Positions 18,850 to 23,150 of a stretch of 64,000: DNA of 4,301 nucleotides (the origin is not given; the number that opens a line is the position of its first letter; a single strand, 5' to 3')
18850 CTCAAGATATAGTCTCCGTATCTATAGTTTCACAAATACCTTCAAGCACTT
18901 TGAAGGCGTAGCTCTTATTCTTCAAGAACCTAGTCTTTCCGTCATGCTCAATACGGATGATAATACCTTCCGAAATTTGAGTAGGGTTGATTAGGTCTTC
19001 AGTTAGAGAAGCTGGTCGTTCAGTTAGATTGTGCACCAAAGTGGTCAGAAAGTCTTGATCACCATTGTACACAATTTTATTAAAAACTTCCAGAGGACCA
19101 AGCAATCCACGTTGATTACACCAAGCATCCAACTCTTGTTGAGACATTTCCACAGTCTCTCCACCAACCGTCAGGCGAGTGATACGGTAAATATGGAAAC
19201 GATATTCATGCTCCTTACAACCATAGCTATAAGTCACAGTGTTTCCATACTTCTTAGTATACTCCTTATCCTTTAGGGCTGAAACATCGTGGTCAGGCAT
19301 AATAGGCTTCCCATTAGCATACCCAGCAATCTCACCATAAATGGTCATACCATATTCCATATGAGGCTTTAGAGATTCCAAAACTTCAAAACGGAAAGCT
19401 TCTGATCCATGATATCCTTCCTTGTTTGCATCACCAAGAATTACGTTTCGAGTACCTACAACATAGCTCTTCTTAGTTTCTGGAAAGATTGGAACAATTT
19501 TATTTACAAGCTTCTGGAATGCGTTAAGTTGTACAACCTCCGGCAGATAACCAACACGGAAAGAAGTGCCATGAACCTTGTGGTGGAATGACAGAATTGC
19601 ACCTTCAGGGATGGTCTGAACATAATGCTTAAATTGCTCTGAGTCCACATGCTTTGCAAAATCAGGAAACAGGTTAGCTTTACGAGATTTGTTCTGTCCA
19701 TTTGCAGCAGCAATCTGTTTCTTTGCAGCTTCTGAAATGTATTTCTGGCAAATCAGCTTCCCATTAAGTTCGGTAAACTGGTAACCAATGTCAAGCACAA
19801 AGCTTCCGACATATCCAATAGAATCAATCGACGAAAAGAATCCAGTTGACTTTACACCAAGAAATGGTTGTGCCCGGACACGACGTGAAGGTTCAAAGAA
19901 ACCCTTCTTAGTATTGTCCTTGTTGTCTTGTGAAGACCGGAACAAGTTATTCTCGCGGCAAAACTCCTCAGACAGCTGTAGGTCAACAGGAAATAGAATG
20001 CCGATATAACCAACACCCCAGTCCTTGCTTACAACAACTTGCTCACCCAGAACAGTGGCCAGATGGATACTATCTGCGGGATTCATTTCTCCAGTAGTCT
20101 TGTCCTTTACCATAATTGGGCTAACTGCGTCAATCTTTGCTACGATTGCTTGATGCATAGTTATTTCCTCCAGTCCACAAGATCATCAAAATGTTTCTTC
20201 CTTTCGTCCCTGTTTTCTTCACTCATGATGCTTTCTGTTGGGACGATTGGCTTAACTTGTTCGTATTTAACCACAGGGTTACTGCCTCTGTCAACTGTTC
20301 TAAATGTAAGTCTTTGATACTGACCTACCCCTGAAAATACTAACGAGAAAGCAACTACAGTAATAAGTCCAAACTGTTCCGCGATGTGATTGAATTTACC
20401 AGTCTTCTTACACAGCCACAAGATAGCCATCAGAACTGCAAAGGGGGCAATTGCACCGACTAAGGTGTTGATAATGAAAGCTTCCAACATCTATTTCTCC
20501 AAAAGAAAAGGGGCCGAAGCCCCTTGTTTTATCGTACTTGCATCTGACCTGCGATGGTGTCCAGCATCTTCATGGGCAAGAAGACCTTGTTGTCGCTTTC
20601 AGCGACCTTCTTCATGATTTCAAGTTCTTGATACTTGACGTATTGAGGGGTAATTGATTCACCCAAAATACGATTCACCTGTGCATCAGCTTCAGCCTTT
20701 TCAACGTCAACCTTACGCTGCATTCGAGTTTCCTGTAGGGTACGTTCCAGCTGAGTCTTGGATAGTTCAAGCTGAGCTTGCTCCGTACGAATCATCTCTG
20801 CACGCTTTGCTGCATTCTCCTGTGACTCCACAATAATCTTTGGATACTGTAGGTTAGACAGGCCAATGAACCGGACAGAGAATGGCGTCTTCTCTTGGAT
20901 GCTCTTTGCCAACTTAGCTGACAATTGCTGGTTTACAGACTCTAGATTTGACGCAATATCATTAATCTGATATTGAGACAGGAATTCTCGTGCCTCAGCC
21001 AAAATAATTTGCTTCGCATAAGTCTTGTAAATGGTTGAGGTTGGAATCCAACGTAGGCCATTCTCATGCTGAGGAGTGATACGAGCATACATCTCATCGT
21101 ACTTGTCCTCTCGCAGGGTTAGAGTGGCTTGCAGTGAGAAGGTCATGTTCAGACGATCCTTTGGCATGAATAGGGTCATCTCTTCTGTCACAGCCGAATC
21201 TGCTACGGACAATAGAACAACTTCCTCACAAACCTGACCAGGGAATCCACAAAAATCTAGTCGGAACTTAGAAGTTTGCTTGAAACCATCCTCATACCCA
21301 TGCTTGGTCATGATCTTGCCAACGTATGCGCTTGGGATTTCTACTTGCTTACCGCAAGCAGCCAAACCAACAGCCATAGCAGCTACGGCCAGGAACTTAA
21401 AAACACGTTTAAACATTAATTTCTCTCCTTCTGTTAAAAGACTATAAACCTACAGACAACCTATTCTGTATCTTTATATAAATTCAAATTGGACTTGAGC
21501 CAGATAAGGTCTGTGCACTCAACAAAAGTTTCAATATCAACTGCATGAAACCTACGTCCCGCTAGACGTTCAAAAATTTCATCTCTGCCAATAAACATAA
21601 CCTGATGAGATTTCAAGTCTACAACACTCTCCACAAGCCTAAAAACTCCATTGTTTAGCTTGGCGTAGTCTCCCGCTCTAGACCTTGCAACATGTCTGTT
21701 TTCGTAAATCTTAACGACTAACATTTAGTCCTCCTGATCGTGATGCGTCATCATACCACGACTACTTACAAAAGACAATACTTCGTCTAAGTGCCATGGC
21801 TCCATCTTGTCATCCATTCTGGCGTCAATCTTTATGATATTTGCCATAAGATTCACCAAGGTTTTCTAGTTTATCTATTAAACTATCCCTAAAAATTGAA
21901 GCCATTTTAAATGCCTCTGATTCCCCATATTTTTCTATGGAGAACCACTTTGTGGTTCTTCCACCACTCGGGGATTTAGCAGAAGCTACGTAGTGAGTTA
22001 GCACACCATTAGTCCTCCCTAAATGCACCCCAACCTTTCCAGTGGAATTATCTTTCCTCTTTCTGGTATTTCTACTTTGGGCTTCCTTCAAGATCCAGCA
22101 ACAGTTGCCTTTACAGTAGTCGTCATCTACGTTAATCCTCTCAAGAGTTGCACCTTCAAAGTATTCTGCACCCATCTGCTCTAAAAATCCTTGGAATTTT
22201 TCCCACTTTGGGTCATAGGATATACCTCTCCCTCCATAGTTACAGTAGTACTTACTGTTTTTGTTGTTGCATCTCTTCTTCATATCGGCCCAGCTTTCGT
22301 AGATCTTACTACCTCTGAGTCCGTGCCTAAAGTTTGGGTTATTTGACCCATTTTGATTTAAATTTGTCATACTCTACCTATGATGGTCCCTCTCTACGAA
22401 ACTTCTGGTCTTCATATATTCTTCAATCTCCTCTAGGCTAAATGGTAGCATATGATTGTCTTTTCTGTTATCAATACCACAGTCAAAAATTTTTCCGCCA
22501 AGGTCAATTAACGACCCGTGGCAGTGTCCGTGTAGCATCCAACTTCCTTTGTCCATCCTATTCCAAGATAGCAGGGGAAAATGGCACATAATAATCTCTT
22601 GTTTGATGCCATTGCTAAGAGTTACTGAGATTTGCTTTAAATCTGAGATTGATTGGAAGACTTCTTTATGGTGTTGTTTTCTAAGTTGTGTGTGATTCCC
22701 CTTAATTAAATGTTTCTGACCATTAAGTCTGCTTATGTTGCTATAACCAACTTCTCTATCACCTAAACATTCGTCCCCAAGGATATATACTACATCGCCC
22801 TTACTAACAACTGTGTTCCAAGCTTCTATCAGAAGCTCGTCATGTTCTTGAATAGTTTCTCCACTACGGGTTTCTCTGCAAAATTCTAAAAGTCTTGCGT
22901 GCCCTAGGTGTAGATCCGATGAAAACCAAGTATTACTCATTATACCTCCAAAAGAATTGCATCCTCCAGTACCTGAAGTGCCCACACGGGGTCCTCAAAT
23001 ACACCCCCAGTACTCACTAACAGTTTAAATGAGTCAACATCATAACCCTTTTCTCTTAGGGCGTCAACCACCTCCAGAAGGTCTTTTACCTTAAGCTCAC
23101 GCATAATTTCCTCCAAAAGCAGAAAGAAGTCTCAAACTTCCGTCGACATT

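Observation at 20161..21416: SPFH/band-7 lipoprotein with a small two-TM partner encoded by a phage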

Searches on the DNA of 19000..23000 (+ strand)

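Call 7: search_dna_similar(query=window:19000-23000:+, collection=phages, mode=near, max_rows=20)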
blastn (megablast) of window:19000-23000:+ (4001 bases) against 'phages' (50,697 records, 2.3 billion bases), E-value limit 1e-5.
No match.

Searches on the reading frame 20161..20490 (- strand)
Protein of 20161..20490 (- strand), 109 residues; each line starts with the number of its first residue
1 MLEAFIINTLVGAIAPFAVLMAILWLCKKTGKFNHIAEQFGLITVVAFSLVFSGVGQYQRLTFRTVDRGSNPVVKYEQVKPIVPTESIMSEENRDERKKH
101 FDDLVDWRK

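Call 3: search_protein_families(library=pfam, proteins=[window:20161-20490:-], max_evalue=1)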
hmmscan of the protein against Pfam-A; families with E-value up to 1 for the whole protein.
window:20161-20490:- (109 aa): 2 families
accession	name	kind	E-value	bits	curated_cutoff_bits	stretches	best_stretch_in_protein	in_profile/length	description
PF02652.20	Lactate_perm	-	0.019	14.2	27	1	2-53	171-222/522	L-lactate permease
PF12012.13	DUF3504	-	0.042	14.3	29.7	1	23-99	9-83/162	Domain of unknown function (DUF3504)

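Call 4: search_protein_families(library=phrogs, proteins=[window:20161-20490:-], max_evalue=1)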
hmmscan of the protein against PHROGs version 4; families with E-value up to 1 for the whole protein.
window:20161-20490:- (109 aa): 2 families
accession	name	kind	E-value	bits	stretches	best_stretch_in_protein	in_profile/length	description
phrog_6893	-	unknown function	0.061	14.3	1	42-56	5-19/27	-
phrog_28012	-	unknown function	0.25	12.8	0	7-36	3-29/69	-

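Call 5: search_protein_families(library=ncbifam, proteins=[window:20161-20490:-], max_evalue=1)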
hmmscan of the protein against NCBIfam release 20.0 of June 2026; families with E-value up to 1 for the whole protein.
window:20161-20490:- (109 aa): 1 family
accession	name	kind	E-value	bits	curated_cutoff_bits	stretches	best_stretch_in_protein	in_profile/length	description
TIGR00795.1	lctP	subfamily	0.022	13.6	341.15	1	2-52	177-227/530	lactate permease LctP family transporter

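Call 6: search_protein_families(library=padloc, proteins=[window:20161-20490:-], max_evalue=1)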
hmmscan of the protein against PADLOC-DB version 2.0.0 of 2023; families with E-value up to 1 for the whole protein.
window:20161-20490:- (109 aa): 0 families

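Call 20: find_homologous_proteins(query=window:20161-20490:-, max_evalue=10)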
Query window:20161-20490:- (109 aa): 2 proteins with E <= 10 among 7 candidates.
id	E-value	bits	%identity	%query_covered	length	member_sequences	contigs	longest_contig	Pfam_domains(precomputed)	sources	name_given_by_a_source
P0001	1.6e-61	223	94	100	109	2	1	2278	-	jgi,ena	-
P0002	4.4e-38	148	61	100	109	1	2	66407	-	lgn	-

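Call 49: search_protein_families(library=pfam, alignment_id=A2, max_evalue=1)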
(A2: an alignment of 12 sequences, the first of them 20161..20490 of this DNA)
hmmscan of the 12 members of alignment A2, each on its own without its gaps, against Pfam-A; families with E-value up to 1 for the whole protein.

A. member 1, window:20161-20490:- (109 aa): 2 families
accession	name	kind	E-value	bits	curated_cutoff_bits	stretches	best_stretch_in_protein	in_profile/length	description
PF02652.20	Lactate_perm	-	0.019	14.2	27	1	2-53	171-222/522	L-lactate permease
PF12012.13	DUF3504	-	0.042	14.3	29.7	1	23-99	9-83/162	Domain of unknown function (DUF3504)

B. families by the number of members that match (of 12 scanned): 26 families (the first 25 are shown)
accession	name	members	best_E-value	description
PF09852.15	DUF2079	2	0.0023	Predicted membrane protein (DUF2079)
PF02652.20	Lactate_perm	2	0.019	L-lactate permease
PF13567.11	DUF4131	2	0.038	Domain of unknown function (DUF4131)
PF19529.4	DUF6057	2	0.12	Family of unknown function (DUF6057)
PF03597.20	FixS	2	0.46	Cytochrome oxidase maturation protein cbb3-type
PF12911.12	OppC_N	1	0.00073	N-terminal TM domain of oligopeptide transport permease C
PF04893.22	Yip1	1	0.009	Yip1 domain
PF04973.17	NMN_transporter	1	0.013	Nicotinamide mononucleotide transporter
PF10637.15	Ofd1_CTDD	1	0.018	Oxoglutarate and iron-dependent oxygenase degradation C-term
PF06785.16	UPF0242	1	0.022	Uncharacterised protein family (UPF0242) N-terminus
PF13828.11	DUF4190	1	0.026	Domain of unknown function (DUF4190)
PF20122.4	DUF6512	1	0.027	Family of unknown function (DUF6512)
PF03595.22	SLAC1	1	0.039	Voltage-dependent anion channel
PF12012.13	DUF3504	1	0.042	Domain of unknown function (DUF3504)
PF15420.11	Abhydrolase_9_N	1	0.042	Alpha/beta-hydrolase family N-terminus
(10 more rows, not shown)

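Call 50: search_protein_families(library=phrogs, alignment_id=A2, max_evalue=0.01)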
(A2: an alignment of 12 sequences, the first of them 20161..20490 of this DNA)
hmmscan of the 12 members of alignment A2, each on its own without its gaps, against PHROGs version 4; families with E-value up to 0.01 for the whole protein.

A. member 1, window:20161-20490:- (109 aa): 0 families

B. families by the number of members that match (of 12 scanned): 2 families
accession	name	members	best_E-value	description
phrog_15523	-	5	1.1e-66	-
phrog_20031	-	1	0.0026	-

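Call 57: find_homologous_proteins(query=A2, max_evalue=0.001)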
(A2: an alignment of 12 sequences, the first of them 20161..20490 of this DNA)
Query A2 (12 sequences) (109 aa, profile of the alignment): 44 proteins with E <= 0.001 among 4518 candidates.
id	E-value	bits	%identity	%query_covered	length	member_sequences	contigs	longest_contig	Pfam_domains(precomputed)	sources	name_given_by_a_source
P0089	1.5e-35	140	-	-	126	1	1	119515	-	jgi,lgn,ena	-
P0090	1.5e-35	140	-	-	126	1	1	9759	-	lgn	-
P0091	6.0e-35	138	-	-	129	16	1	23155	-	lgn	-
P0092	2.7e-34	136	-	-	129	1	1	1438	-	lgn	-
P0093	1.2e-33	134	-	-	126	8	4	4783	-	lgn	-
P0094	2.8e-31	126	-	-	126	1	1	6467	-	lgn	-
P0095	6.9e-29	118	-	-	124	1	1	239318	-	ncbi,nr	ncbi:TMhelix containing protein [Vibrio phage 1.081.O._10N.286.52.C2]|nr:TMhelix containing protein 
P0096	1.4e-23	101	-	-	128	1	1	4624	-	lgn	-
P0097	2.0e-23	101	-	-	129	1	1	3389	-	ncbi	ncbi:MAG: hypothetical protein ACRCUJ_12895 [Phocaeicola sp.]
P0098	1.6e-22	98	-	-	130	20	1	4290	-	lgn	-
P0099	5.9e-22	96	-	-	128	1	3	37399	-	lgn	-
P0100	8.9e-22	95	-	-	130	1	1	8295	-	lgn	-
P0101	9.1e-22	95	-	-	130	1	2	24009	-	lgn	-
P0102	2.2e-21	94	-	-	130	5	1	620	-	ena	-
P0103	1.6e-20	91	-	-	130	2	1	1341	-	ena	-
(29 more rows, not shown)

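Call 63: search_solved_structures(query=A3, max_evalue=10)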
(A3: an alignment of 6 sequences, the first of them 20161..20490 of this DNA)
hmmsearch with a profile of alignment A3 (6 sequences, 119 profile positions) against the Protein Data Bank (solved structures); distinct sequences matched with E-value up to 10: 1.
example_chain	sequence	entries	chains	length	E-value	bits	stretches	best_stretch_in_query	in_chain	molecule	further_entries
9s9j_A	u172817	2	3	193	0.29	14.8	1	54-102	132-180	Cell division protein CdvB, Vps2 like protein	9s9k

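Call 68: predict_structure(alignment_id=A5)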
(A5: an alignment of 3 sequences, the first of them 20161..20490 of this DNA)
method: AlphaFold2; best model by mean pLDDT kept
length: 109 residues; sequences in the alignment: 3
mean_pLDDT: 59.3   pTM: 0.24
mean pLDDT of the five models: 59.3, 58.5, 58.1, 56.3, 54.8
residues with pLDDT >= 90: 0; 70-90: 21; 50-70: 57; < 50: 31
segments of 3 or more residues with pLDDT < 50: 58-69, 71-89
pLDDT, mean of each block of 10 residues (from residue 1): 65 73 72 60 69 53 44 44 45 62 66
secondary structure, 60 per line:
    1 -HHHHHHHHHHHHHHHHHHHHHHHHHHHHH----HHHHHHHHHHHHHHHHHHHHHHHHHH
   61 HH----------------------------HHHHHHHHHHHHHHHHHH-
elements in order: H2-30 H35-62 H91-108

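Call 96: search_protein_representatives(alignment_id=A5)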
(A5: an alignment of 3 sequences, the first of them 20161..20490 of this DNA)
Query: 3 sequences, 109 profile positions. Proteins with E-value up to 0.001 (for the whole library): 1; up to 1e-10: 1; up to 1e-30: 1. The best 1 are listed.
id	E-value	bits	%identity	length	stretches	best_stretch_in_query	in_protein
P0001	9.7e-63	225.5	-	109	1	1-109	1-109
